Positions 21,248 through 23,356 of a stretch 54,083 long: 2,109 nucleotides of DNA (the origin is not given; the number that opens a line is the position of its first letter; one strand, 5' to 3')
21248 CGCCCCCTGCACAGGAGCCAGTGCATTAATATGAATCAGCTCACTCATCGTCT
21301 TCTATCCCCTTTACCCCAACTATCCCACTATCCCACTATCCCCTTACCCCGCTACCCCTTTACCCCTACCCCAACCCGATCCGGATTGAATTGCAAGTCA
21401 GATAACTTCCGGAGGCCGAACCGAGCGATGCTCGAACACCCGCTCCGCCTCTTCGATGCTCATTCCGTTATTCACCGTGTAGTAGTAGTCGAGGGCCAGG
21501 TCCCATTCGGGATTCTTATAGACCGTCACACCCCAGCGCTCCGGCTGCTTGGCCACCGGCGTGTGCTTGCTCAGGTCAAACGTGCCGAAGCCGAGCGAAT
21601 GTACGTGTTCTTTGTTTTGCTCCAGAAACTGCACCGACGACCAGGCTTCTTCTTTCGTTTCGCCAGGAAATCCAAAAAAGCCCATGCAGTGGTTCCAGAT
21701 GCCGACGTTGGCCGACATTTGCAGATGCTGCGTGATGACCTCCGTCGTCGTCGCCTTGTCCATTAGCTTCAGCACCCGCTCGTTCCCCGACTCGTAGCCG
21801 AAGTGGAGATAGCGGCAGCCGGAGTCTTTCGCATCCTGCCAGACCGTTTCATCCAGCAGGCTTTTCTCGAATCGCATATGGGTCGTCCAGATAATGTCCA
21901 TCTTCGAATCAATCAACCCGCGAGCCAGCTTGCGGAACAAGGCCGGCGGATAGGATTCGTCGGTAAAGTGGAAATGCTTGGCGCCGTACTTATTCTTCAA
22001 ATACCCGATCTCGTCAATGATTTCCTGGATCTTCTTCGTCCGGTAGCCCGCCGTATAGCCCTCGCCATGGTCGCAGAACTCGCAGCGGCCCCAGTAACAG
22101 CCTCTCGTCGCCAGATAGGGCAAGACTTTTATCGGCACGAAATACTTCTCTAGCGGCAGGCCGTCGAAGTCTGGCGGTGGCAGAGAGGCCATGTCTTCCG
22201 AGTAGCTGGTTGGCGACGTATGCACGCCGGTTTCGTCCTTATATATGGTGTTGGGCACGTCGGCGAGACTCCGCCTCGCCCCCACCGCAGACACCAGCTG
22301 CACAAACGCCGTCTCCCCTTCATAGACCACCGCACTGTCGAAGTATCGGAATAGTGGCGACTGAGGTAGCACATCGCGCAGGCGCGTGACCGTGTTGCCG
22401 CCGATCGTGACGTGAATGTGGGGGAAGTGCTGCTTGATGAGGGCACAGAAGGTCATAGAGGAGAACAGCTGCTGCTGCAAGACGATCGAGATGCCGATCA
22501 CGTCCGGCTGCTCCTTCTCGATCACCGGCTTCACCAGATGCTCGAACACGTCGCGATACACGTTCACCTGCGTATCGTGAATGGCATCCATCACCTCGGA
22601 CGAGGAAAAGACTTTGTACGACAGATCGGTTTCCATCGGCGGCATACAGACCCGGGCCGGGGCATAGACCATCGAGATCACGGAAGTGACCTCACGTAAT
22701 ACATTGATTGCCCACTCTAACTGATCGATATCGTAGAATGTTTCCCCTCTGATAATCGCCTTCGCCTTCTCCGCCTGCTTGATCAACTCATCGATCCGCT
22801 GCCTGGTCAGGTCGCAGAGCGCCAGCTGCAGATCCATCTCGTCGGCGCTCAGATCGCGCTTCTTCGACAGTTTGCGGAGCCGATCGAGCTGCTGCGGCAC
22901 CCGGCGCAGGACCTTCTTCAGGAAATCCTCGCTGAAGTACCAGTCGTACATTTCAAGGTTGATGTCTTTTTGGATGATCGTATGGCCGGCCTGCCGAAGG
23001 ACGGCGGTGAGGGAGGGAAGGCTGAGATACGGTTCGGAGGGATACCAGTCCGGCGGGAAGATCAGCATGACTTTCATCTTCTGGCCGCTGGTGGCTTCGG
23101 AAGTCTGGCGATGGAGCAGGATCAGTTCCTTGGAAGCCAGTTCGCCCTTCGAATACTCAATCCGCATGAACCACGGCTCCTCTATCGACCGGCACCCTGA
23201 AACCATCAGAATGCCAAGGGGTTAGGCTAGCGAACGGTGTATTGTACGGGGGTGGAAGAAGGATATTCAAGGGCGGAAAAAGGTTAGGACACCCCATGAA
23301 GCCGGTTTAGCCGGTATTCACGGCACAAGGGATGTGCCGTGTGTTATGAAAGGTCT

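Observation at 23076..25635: The first 30 codons and upstream region of a radical SAM gene are present three times, bracketing two small inserted modules at the border of the accessory region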

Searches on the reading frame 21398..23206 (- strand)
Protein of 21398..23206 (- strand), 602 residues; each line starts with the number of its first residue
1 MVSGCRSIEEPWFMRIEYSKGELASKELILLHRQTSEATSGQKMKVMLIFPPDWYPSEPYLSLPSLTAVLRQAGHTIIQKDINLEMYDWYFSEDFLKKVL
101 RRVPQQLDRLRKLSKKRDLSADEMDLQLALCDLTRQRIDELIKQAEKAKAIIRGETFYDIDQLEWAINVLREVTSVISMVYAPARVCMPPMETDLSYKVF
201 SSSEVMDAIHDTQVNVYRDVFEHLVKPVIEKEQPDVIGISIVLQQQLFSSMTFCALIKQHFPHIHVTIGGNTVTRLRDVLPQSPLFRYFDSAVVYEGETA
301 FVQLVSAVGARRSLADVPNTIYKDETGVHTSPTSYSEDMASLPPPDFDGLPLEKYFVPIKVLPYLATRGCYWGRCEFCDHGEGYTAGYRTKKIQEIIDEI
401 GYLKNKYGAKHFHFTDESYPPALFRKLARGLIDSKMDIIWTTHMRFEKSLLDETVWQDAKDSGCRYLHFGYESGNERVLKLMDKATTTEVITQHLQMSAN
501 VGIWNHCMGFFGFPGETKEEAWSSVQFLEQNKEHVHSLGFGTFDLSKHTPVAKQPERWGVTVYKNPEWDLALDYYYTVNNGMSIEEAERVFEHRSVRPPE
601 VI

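Call 10: search_protein_families(library=pfam, proteins=[window:21398-23206:-], max_evalue=0.01)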
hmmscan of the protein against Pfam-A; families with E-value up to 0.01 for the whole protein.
window:21398-23206:- (602 aa): 2 families
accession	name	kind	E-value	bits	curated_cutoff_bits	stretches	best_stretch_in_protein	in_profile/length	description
PF04055.27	Radical_SAM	-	1.7e-16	61.3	29.5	1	366-528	3-166/166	Radical SAM superfamily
PF02310.24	B12-binding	-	7.5e-10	39.1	32.1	1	216-304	40-120/121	B12 binding domain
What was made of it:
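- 21398..23167 (-): B12-binding radical SAM gene (rSAM1), starting at MRIEYSK. It is the conserved border gene. Its C-terminus is truncated here by a 68-bp deletion at 21430/21431. Pfam Radical_SAM and B12-binding (call 10).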

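Call 12: find_homologous_proteins(query=window:21398-23167:-, max_evalue=1e-20)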
Query window:21398-23167:- (589 aa): 2823 proteins with E <= 1e-20 among 8000 candidates; the best 120 are listed.
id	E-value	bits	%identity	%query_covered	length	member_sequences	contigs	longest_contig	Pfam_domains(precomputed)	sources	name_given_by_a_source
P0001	0.0e+0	1350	100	98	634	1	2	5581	PF04055.28,PF02310.25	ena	-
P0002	0.0e+0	1310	96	98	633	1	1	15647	PF04055.28,PF02310.25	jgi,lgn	jgi:anaerobic magnesium-protoporphyrin IX monomethyl ester cyclase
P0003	0.0e+0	1310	96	98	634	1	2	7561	PF04055.28,PF02310.25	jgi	jgi:anaerobic magnesium-protoporphyrin IX monomethyl ester cyclase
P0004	0.0e+0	1309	96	98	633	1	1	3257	PF04055.28,PF02310.25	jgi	jgi:radical SAM superfamily enzyme YgiQ (UPF0313 family)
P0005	0.0e+0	1306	97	98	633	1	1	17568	PF04055.28,PF02310.25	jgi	jgi:anaerobic magnesium-protoporphyrin IX monomethyl ester cyclase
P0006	0.0e+0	1305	96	98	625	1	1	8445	PF04055.28,PF02310.25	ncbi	-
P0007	0.0e+0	1305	96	98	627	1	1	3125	PF04055.28,PF02310.25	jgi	jgi:anaerobic magnesium-protoporphyrin IX monomethyl ester cyclase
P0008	0.0e+0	1304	96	98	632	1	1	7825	PF04055.28,PF02310.25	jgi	jgi:anaerobic magnesium-protoporphyrin IX monomethyl ester cyclase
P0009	0.0e+0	1304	96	98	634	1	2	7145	PF04055.28,PF02310.25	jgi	jgi:radical SAM superfamily enzyme YgiQ (UPF0313 family)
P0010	0.0e+0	1304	95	98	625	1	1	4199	PF04055.28,PF02310.25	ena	-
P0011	0.0e+0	1300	95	98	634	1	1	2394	PF04055.28,PF02310.25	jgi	jgi:anaerobic magnesium-protoporphyrin IX monomethyl ester cyclase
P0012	0.0e+0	1298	95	98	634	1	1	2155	PF04055.28,PF02310.25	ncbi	-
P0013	0.0e+0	1298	95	98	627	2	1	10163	PF04055.28,PF02310.25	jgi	jgi:radical SAM superfamily enzyme YgiQ (UPF0313 family)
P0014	0.0e+0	1296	96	98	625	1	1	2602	PF04055.28,PF02310.25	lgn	-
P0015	0.0e+0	1296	95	98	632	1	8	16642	PF04055.28,PF02310.25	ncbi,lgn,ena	-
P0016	0.0e+0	1296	96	98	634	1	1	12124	PF04055.28,PF02310.25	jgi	jgi:anaerobic magnesium-protoporphyrin IX monomethyl ester cyclase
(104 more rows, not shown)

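Call 15: find_related_loci(query=P0001, collection=genome_contigs, flank=10000)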
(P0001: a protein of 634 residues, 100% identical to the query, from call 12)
Query P0001 (634 aa) in genome_contigs; peptide patterns used: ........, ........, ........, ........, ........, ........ (x = any residue, [..] = any of these).
449 stretches matched a pattern; 441 encode a relative of the query (tblastn E <= 1e-3); the best 80 are kept; 80 distinct loci.
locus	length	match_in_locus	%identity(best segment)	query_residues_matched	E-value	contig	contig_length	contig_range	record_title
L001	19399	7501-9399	95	1-633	0e+0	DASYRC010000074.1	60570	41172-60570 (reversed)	MAG TPA_asm: Nitrospiraceae bacterium isolate SMAG_U4501 k141_1171511, whole genome shotgun sequence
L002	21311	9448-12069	94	1-634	0e+0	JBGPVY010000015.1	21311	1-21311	MAG: Nitrospiraceae bacterium isolate OBJ1_062018_090_77 k141_312893_length_21311_cov_17.9094, whole genome shotgun sequ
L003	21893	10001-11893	94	1-632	0e+0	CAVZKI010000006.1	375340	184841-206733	MAG: Nitrospirota bacterium isolate MFD09267.bin.2.177 genome assembly, contig: contig_29353, whole genome shotgun seque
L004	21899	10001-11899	94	1-633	0e+0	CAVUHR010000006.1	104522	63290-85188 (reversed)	MAG: Nitrospirota bacterium isolate MFD02242.bin.3.224 genome assembly, contig: contig_1205, whole genome shotgun sequen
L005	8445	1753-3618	95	1-622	0e+0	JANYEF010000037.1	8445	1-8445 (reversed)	MAG: Nitrospira sp. isolate 337R_metabinner_41 337R_k141_423930, whole genome shotgun sequence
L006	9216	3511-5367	95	1-619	0e+0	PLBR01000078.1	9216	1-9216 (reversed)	MAG: Nitrospira sp. isolate palsa_1310 73.20111000_P3M.58_contig_27131, whole genome shotgun sequence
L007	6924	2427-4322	93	1-632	0e+0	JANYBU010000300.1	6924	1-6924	MAG: Nitrospira sp. isolate GL140_6_metabat_96_sub GL140_6_k141_1752992, whole genome shotgun sequence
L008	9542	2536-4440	92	1-634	0e+0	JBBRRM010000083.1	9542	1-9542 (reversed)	MAG: Nitrospirales bacterium isolate Ls1-N1 Co_metawrap_525_K_18081506_L_9542_cov_7.0000, whole genome shotgun sequence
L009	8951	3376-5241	93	1-622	0e+0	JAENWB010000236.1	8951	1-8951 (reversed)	MAG: Nitrospiraceae bacterium isolate 3_4_m_bin12 c_000003943612, whole genome shotgun sequence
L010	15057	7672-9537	93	1-622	0e+0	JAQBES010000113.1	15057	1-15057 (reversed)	MAG: Nitrospirota bacterium isolate MAG_433_bin-01 433_bin-01_ctg-113, whole genome shotgun sequence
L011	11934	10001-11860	93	1-620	0e+0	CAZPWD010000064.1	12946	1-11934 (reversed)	MAG TPA_asm: uncultured Nitrospira sp. isolate SRP119689_co1_179 genome assembly, contig: NODE_7060_length_12946_cov_23.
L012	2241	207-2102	89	1-632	0e+0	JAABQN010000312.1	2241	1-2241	MAG: Nitrospiraceae bacterium isolate S06.Bin014 Scaffold_300, whole genome shotgun sequence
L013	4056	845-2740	87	1-632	0e+0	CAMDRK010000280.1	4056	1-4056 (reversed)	MAG: Nitrospira lenta isolate TH-11nov19-88 genome assembly, contig: TH-11nov19-C54945, whole genome shotgun sequence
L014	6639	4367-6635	88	1-633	0e+0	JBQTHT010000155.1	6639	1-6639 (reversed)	MAG: Nitrospiraceae bacterium isolate SAR156 c_000000148332, whole genome shotgun sequence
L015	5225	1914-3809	87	1-632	0e+0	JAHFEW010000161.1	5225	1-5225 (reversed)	MAG: Nitrospira sp. isolate nzgw278 NODE_11637_length_5226_cov_12.268168, whole genome shotgun sequence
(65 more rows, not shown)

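Call 37: find_encoding_contigs(protein=P0001, flank=10000, max_places=6)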
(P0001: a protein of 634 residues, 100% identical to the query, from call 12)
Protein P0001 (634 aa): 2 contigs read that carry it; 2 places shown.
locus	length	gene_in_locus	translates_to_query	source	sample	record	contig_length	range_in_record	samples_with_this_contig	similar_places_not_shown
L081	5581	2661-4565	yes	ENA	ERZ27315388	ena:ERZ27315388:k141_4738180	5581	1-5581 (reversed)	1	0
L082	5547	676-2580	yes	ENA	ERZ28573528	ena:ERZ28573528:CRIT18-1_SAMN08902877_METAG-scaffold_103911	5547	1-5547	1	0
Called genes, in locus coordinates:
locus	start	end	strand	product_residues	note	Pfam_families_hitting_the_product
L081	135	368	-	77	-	-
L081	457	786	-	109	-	-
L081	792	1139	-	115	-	PF18924:DUF5674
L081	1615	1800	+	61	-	-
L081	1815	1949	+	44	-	-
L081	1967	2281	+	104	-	-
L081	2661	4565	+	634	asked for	PF02310:B12-binding, PF04055:Radical_SAM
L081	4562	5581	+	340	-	?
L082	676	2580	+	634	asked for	PF02310:B12-binding, PF04055:Radical_SAM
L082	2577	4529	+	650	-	PF02310:B12-binding (weak), PF04055:Radical_SAM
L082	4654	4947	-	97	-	-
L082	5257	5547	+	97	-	?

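Call 49: find_encoding_contigs(protein=P0002, flank=6000, max_places=3)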
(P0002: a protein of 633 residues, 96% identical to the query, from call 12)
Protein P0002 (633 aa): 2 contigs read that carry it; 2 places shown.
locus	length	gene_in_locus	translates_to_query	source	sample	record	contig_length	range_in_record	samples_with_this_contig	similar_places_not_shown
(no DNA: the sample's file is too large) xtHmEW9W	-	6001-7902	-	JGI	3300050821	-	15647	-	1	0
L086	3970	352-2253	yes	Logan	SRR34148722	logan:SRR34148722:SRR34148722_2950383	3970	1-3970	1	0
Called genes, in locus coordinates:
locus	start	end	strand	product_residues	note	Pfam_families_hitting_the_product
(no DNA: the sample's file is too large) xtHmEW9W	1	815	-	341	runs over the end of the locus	PF11453:DUF2950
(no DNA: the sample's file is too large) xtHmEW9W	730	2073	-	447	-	PF11737:DUF3300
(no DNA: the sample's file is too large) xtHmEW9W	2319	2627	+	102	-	PF02627:CMD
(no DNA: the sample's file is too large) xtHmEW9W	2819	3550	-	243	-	-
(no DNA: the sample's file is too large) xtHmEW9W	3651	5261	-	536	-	PF13289:SIR2_2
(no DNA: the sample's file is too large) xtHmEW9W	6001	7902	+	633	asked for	PF02310:B12-binding (weak), PF04055:Radical_SAM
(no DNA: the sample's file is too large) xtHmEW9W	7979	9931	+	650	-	PF02310:B12-binding (weak), PF04055:Radical_SAM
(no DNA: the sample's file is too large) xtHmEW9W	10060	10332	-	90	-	-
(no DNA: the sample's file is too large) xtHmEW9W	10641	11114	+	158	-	?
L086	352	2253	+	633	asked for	PF02310:B12-binding (weak), PF04055:Radical_SAM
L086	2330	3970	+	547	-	?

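Call 50: find_encoding_contigs(protein=P0005, flank=6000, max_places=3)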
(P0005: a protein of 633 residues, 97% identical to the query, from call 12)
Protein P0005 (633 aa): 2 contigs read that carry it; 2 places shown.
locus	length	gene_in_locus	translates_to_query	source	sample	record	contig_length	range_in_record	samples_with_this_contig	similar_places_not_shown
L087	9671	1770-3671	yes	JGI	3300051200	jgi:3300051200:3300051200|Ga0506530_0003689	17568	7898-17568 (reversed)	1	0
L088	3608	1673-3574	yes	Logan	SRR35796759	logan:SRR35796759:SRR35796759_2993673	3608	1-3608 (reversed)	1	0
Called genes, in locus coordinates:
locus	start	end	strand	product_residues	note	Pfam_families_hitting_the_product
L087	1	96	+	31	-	?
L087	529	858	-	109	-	-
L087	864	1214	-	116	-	PF18924:DUF5674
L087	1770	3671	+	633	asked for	PF02310:B12-binding, PF04055:Radical_SAM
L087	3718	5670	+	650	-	PF02310:B12-binding (weak), PF04055:Radical_SAM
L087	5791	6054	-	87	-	-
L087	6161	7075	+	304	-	PF02567:PhzC-PhzF, PF05544:Pro_racemase (weak)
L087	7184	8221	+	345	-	PF08240:ADH_N, PF00107:ADH_zinc_N, PF13602:ADH_zinc_N_2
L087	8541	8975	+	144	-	PF00571:CBS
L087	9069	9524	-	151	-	PF00994:MoCF_biosynth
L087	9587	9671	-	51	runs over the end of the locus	-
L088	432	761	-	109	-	-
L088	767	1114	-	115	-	PF18924:DUF5674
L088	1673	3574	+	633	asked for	PF02310:B12-binding, PF04055:Radical_SAM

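Call 51: find_encoding_contigs(protein=P0016, flank=6000, max_places=3)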
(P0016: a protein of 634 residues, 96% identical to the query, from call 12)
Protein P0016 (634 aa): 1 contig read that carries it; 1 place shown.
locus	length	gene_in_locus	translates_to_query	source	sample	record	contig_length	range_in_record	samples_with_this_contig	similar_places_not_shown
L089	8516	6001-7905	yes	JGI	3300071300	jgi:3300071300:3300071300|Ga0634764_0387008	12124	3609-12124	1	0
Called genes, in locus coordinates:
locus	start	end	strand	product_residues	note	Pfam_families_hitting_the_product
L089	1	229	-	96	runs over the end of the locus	-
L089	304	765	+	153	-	PF13560:HTH_31, PF01381:HTH_3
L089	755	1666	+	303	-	PF06114:Peptidase_M78 (weak)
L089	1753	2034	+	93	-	PF02554:CstA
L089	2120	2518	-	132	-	PF05014:Nuc_deoxyrib_tr (weak)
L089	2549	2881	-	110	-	-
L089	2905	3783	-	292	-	-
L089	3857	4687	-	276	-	PF13276:HTH_21, PF00665:rve, PF13683:rve_3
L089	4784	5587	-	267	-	PF13271:DUF4062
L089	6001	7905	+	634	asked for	PF02310:B12-binding, PF04055:Radical_SAM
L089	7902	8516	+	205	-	?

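Call 52: find_encoding_contigs(protein=P0015, flank=6000, max_places=4)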
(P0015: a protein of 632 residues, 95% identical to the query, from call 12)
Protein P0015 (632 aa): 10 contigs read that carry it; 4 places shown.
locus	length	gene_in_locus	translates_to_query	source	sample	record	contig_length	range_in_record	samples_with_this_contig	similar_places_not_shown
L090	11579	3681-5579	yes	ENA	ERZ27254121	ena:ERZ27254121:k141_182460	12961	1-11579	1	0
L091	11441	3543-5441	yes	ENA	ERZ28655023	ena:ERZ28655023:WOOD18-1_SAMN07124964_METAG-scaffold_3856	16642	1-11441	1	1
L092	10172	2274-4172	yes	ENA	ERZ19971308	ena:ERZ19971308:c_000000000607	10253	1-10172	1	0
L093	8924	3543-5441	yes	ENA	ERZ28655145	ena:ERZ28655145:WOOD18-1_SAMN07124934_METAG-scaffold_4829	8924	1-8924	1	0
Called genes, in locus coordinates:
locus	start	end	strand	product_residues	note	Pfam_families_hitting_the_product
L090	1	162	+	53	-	?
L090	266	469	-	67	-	-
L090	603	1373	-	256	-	-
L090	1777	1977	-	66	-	-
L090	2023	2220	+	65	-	-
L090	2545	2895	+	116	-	-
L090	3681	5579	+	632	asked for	PF02310:B12-binding, PF04055:Radical_SAM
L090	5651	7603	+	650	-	PF02310:B12-binding (weak), PF04055:Radical_SAM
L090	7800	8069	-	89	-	-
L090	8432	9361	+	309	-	PF02567:PhzC-PhzF, PF05544:Pro_racemase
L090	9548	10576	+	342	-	PF08240:ADH_N, PF00107:ADH_zinc_N, PF13602:ADH_zinc_N_2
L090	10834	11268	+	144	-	PF00571:CBS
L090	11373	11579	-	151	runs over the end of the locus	PF00994:MoCF_biosynth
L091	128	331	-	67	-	-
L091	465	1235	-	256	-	-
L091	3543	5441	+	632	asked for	PF02310:B12-binding, PF04055:Radical_SAM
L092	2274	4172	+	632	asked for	PF02310:B12-binding, PF04055:Radical_SAM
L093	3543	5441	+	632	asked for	PF02310:B12-binding, PF04055:Radical_SAM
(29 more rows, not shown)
